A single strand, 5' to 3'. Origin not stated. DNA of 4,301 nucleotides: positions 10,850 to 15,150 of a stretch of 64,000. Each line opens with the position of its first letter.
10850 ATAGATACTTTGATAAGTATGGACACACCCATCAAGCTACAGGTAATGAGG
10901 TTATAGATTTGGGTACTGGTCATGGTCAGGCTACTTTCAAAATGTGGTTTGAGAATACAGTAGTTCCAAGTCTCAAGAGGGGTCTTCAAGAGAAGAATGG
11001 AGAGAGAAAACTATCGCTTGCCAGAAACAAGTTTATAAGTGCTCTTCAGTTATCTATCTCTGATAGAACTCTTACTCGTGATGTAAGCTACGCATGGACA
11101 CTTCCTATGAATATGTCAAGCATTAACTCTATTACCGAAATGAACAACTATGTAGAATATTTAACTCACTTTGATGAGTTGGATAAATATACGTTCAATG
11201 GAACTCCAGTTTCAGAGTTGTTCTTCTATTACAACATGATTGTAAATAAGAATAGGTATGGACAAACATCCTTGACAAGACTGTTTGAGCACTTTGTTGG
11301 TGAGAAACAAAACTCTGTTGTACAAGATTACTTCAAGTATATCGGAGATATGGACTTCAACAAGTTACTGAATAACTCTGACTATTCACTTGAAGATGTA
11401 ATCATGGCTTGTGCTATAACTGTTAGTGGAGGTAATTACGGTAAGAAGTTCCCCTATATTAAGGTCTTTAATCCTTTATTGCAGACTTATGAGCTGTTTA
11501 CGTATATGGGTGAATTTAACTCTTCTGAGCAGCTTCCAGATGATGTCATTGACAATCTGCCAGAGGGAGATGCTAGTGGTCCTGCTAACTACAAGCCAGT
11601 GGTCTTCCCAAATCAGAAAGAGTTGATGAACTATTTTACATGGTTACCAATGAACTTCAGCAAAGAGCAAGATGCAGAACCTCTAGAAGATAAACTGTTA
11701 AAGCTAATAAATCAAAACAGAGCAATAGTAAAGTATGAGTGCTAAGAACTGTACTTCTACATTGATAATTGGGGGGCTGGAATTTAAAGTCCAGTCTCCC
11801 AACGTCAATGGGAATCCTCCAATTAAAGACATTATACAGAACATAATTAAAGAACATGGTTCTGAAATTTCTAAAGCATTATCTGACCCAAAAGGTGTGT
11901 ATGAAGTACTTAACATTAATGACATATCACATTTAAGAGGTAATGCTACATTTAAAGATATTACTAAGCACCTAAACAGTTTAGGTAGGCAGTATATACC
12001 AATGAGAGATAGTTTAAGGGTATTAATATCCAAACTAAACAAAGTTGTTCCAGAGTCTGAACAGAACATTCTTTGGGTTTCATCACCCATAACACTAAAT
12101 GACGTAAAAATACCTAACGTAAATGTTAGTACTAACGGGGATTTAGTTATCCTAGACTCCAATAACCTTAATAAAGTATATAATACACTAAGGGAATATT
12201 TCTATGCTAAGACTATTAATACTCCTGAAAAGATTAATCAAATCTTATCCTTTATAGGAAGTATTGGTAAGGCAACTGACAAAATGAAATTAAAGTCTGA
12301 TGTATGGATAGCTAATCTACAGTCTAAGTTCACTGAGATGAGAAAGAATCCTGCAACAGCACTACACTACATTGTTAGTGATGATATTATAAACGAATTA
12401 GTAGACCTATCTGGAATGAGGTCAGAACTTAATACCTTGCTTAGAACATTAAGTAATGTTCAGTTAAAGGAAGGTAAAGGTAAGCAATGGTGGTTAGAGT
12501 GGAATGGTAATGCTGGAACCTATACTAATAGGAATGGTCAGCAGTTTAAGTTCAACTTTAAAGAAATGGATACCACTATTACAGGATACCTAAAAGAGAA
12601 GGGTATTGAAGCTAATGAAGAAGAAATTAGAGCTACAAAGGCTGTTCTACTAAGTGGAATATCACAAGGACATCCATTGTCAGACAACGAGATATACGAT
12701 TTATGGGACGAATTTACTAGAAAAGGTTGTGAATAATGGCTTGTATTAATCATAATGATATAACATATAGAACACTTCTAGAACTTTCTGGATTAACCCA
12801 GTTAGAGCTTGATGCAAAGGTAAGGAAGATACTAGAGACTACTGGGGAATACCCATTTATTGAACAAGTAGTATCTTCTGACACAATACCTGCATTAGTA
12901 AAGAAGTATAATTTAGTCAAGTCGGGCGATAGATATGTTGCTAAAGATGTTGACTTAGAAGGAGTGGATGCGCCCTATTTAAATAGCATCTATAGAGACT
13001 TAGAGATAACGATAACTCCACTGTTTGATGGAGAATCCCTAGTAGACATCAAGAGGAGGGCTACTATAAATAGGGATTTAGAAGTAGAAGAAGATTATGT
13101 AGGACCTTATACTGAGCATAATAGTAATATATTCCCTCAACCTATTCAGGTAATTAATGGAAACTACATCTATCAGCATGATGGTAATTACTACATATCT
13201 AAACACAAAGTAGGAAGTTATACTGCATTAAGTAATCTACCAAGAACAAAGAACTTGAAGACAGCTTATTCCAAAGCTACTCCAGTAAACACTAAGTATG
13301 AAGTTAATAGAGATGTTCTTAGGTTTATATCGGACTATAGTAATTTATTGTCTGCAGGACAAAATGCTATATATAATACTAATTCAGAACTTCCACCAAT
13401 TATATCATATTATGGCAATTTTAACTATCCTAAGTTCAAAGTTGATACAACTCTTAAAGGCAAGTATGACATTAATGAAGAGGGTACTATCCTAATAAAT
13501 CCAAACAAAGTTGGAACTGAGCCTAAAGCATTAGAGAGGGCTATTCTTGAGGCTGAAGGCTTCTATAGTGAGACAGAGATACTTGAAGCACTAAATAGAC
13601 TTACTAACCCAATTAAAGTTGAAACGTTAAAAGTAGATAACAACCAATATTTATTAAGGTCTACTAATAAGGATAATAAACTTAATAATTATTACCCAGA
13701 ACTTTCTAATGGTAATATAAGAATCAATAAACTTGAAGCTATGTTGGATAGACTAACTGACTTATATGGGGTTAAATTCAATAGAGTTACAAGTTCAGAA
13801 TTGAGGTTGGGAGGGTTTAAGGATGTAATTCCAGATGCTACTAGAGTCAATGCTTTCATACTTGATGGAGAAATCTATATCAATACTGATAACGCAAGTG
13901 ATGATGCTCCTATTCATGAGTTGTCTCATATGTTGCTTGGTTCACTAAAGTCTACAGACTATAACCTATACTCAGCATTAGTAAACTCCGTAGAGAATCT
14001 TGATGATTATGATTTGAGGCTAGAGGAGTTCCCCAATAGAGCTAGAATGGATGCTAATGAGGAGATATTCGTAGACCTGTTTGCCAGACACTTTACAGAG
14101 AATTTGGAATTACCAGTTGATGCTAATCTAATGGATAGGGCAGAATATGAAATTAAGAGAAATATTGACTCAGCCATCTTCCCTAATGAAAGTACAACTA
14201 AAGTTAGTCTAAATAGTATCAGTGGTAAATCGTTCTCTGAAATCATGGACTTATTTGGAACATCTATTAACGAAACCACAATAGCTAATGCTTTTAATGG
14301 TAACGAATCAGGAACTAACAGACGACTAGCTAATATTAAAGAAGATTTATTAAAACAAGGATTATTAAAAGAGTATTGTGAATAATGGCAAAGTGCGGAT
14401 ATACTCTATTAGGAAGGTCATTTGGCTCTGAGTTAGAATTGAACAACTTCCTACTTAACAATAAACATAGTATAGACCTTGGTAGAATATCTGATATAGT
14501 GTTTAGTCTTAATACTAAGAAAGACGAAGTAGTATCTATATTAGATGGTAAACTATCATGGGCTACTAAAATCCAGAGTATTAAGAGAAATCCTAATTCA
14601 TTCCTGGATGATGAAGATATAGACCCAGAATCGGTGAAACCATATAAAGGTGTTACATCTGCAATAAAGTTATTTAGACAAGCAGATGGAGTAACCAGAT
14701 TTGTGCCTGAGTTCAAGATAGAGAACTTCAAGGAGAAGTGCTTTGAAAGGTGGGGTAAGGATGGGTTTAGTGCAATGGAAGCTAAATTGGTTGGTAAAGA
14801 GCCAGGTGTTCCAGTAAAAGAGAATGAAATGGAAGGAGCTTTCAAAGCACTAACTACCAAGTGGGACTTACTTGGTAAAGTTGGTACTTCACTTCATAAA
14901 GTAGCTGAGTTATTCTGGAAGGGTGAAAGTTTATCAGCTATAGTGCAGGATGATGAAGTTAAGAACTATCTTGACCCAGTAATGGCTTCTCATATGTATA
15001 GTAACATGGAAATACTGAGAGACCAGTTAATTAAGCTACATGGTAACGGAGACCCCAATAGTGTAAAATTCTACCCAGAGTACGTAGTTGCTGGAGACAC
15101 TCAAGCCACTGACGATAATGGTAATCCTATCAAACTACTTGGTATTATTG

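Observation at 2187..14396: Cysteines placed at the extreme termini of consecutive proteins of the virion-RNAP operon (four successive gene junctions)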

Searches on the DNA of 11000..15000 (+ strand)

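Call 5: search_dna_similar(query=window:11000-15000:+, collection=phages, mode=near, max_rows=30)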
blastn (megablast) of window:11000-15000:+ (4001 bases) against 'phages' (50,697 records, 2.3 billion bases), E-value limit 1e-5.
No match.

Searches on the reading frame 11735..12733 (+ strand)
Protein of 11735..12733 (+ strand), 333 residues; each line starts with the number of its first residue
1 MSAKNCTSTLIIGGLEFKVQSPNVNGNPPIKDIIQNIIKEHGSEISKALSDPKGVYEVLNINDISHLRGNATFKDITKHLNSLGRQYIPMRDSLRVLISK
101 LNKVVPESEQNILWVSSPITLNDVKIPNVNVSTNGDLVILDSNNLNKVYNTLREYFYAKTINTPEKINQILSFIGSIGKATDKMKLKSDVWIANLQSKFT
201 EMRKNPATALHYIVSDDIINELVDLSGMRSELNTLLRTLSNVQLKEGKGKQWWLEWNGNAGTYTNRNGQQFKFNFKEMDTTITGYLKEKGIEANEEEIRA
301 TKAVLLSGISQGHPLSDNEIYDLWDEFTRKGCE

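Call 7: search_protein_families(library=phrogs, proteins=[window:11735-12733:+])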
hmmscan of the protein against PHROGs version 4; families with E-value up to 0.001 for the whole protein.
window:11735-12733:+ (333 aa): 0 families

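Call 15: search_protein_families(library=pfam, proteins=[window:11735-12733:+], max_evalue=0.01)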
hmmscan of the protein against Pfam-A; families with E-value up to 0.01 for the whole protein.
window:11735-12733:+ (333 aa): 1 family
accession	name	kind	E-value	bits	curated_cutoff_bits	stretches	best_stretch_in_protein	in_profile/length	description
PF15072.12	HROB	-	0.0092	16.4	30.8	0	267-309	17-59/85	Homologous recombination OB-fold protein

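Call 60: find_homologous_proteins(query=window:11735-12733:+, max_evalue=0.001)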
Query window:11735-12733:+ (333 aa): 12 proteins with E <= 0.001 among 1970 candidates.
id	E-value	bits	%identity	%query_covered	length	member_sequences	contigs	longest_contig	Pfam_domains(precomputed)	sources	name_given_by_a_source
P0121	2.4e-215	732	98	100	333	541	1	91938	-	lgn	-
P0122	2.1e-205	699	93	100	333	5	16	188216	-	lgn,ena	-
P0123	2.6e-203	692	91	100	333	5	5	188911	-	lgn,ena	-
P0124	7.1e-194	661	87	100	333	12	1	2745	-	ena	-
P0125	2.6e-191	653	85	100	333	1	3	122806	-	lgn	-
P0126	1.2e-178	611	79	100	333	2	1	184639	-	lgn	-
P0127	6.3e-169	579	77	100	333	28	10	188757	-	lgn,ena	-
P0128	5.6e-168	576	76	100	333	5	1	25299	-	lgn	-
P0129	1.5e-167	575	77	100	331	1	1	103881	-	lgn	-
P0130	2.5e-166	571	75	100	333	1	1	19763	-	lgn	-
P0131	1.4e-163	562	75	100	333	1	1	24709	-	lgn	-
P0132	1.2e-160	552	73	100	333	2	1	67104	-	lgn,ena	-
